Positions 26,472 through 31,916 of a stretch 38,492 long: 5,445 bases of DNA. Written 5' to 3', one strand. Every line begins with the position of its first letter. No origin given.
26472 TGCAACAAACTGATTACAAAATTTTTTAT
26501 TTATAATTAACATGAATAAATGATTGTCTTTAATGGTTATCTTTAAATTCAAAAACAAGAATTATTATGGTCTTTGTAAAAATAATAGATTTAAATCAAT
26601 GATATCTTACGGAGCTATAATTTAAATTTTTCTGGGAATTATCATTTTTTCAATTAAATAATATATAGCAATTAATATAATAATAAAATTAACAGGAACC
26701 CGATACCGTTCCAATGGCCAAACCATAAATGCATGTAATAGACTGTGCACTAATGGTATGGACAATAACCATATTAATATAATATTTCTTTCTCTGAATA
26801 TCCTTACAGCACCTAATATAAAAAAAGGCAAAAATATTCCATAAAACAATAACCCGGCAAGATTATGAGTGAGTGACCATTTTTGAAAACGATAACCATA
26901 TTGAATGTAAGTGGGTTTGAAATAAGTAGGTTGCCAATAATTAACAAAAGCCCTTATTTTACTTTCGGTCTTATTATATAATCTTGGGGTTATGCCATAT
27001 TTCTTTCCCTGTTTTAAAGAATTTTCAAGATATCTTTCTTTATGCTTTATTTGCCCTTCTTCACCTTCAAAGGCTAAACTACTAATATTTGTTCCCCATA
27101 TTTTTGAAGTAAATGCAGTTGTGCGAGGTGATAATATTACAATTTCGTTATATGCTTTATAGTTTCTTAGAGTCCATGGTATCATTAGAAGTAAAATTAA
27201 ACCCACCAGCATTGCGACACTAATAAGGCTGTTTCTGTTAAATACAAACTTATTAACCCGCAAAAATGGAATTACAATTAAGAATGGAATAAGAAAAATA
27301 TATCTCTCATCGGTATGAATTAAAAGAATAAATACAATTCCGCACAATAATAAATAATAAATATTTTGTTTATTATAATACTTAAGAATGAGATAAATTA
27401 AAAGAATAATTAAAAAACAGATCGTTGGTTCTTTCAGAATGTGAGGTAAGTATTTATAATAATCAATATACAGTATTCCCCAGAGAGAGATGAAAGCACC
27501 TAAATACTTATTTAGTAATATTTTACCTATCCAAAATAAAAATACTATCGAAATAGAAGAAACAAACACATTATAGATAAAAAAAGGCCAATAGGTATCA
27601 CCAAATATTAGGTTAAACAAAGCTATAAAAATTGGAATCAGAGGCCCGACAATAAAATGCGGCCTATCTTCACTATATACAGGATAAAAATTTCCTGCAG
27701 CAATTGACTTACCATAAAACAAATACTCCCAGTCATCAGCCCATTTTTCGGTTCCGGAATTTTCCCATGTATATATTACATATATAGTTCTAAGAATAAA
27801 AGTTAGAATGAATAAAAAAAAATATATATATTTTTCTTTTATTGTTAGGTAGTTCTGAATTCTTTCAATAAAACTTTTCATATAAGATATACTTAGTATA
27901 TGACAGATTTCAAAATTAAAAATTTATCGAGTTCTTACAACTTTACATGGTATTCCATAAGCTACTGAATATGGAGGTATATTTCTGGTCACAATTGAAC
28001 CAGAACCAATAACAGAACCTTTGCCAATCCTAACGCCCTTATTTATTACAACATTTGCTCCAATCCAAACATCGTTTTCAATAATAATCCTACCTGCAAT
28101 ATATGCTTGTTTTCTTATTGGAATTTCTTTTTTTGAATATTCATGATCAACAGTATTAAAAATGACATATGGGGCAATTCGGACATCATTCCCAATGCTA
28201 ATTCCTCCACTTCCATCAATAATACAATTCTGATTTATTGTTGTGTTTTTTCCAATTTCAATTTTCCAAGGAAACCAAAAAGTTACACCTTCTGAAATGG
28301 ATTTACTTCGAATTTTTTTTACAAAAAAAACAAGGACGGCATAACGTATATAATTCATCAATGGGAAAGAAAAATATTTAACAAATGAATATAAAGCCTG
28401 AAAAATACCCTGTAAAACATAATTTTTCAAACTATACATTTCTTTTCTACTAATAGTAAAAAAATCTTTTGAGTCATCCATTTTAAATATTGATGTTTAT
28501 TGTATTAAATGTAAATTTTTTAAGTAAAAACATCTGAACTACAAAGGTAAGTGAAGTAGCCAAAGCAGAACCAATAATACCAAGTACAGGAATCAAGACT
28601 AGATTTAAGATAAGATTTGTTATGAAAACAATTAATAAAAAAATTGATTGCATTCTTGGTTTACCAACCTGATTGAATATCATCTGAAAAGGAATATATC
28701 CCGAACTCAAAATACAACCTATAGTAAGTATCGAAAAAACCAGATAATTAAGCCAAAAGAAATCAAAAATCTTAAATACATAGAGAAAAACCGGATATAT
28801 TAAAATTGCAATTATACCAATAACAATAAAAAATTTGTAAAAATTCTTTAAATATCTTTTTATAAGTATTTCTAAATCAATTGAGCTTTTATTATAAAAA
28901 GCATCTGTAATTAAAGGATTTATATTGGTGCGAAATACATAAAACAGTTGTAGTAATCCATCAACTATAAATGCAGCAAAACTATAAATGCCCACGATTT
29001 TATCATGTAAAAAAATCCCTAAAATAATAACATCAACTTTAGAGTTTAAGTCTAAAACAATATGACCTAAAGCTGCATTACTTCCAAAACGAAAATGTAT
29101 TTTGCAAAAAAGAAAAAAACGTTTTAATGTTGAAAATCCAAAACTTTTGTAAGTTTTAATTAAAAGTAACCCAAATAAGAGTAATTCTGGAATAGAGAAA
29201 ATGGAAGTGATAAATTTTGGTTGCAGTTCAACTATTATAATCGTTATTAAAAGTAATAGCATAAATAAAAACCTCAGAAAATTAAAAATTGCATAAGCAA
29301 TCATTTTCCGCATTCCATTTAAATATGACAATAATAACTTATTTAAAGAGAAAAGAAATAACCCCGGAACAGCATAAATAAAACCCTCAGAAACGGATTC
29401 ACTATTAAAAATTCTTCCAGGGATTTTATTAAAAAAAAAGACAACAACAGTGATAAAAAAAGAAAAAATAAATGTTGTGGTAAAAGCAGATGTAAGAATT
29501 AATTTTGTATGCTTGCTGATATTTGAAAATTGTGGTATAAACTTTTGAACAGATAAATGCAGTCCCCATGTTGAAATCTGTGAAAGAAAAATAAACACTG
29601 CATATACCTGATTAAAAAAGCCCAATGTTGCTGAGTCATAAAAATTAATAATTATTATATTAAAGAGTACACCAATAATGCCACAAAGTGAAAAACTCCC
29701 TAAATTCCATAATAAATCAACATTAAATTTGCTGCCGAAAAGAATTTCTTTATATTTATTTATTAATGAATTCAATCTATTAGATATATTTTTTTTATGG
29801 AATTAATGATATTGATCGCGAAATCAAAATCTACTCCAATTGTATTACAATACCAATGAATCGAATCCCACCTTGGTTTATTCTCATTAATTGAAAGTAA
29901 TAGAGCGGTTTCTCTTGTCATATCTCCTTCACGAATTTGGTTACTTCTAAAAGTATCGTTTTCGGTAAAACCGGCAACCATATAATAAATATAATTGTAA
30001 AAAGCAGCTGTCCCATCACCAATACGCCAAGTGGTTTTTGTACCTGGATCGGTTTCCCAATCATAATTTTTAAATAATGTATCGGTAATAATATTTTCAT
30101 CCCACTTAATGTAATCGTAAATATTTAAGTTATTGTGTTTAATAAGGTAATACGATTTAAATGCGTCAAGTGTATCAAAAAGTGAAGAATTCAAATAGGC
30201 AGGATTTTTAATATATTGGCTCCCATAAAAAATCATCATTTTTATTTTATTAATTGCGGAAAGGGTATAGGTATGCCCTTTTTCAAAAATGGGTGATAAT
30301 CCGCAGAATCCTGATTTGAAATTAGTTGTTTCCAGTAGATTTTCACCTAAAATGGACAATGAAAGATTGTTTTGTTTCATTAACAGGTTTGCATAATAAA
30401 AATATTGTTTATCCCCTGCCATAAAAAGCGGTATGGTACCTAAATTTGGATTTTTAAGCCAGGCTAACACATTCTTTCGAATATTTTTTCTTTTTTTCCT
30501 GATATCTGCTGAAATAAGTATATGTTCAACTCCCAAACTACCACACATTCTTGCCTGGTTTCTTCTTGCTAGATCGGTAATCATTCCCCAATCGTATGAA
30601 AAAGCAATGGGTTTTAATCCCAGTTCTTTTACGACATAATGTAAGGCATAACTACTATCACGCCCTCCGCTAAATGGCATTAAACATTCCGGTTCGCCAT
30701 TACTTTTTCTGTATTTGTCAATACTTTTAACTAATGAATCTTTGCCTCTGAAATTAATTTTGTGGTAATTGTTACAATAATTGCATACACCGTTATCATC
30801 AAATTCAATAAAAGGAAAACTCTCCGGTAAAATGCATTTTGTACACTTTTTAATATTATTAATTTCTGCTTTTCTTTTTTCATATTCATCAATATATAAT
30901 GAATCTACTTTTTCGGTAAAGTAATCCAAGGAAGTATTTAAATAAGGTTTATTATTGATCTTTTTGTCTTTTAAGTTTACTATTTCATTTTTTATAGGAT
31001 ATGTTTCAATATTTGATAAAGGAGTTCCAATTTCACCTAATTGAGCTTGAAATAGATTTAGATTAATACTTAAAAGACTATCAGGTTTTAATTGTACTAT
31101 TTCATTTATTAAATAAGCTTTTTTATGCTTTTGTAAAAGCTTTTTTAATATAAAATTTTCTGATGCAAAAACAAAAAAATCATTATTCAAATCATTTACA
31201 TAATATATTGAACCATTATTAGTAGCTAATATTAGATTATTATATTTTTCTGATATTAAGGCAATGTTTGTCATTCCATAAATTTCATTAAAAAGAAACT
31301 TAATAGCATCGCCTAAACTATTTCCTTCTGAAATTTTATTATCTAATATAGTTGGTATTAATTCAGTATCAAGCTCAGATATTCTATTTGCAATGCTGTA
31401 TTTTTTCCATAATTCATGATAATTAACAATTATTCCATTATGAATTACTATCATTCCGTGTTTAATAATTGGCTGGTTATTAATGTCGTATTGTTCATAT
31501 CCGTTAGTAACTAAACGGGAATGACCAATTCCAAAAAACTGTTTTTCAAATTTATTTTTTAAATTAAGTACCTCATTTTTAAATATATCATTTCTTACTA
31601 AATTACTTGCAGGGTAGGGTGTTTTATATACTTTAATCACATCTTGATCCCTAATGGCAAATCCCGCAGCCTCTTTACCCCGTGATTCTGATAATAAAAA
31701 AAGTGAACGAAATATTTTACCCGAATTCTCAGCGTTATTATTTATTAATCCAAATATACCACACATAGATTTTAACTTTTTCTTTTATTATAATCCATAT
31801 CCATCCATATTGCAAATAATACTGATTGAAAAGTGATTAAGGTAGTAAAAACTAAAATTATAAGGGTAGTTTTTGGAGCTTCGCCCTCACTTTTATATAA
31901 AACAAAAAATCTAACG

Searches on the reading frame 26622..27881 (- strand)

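Call 93: search_protein_families(library=pfam, proteins=[window:26622-27881:-], max_evalue=0.00001)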
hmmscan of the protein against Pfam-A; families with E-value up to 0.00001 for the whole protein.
window:26622-27881:- (419 aa): 1 family
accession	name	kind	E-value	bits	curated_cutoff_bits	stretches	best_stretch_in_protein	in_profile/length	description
PF13231.12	PMT_2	-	4.3e-07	30.7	26.1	1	79-236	3-160/160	Dolichyl-phosphate-mannose-protein mannosyltransferase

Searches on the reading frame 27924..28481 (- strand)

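Call 94: search_protein_families(library=pfam, proteins=[window:27924-28481:-], max_evalue=0.00001)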
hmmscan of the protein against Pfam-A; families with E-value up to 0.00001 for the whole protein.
window:27924-28481:- (185 aa): 2 families
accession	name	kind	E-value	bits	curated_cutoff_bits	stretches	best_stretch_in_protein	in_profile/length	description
PF00132.30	Hexapep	-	3.6e-13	49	27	1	132-166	2-36/36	Bacterial transferase hexapeptide (six repeats)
PF14602.12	Hexapep_2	-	1.7e-09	37.6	27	1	132-166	2-34/34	Hexapeptide repeat of succinyl-transferase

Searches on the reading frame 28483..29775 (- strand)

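Call 94: search_protein_families(library=pfam, proteins=[window:28483-29775:-], max_evalue=0.00001)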
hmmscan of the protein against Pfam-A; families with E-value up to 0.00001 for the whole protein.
window:28483-29775:- (430 aa): 1 family
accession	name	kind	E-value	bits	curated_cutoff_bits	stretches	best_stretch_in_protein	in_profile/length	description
PF01943.22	Polysacc_synt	-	4.3e-09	36.6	28.2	1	27-281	11-261/274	Polysaccharide biosynthesis protein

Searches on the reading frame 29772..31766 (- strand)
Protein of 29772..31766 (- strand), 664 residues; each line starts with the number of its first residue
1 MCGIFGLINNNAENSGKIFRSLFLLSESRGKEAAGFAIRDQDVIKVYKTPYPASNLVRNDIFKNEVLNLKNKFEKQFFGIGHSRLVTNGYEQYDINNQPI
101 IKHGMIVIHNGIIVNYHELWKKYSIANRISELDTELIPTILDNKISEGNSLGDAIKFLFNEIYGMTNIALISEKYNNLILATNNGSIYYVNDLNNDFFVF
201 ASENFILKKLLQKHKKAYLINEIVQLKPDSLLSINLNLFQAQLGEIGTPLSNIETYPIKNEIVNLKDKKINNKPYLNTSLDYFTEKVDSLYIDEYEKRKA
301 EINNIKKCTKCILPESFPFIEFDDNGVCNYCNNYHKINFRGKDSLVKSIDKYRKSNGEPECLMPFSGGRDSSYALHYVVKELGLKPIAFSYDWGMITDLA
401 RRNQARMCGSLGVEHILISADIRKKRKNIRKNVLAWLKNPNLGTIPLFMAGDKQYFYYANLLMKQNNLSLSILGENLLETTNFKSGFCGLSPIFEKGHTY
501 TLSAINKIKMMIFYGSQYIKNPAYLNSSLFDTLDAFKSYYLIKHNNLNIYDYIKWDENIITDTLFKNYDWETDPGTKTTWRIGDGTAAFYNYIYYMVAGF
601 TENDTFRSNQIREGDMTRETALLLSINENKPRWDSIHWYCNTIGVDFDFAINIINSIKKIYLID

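Call 94: search_protein_families(library=pfam, proteins=[window:29772-31766:-], max_evalue=0.00001)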
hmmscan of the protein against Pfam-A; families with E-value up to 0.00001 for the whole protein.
window:29772-31766:- (664 aa): 2 families
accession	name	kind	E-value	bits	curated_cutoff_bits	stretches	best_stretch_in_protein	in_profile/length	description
PF13537.11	GATase_7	-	5e-11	43.1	25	1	91-206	7-120/123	Glutamine amidotransferase domain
PF13522.11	GATase_6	-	8.1e-10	39.3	27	1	75-203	10-130/130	Glutamine amidotransferase domain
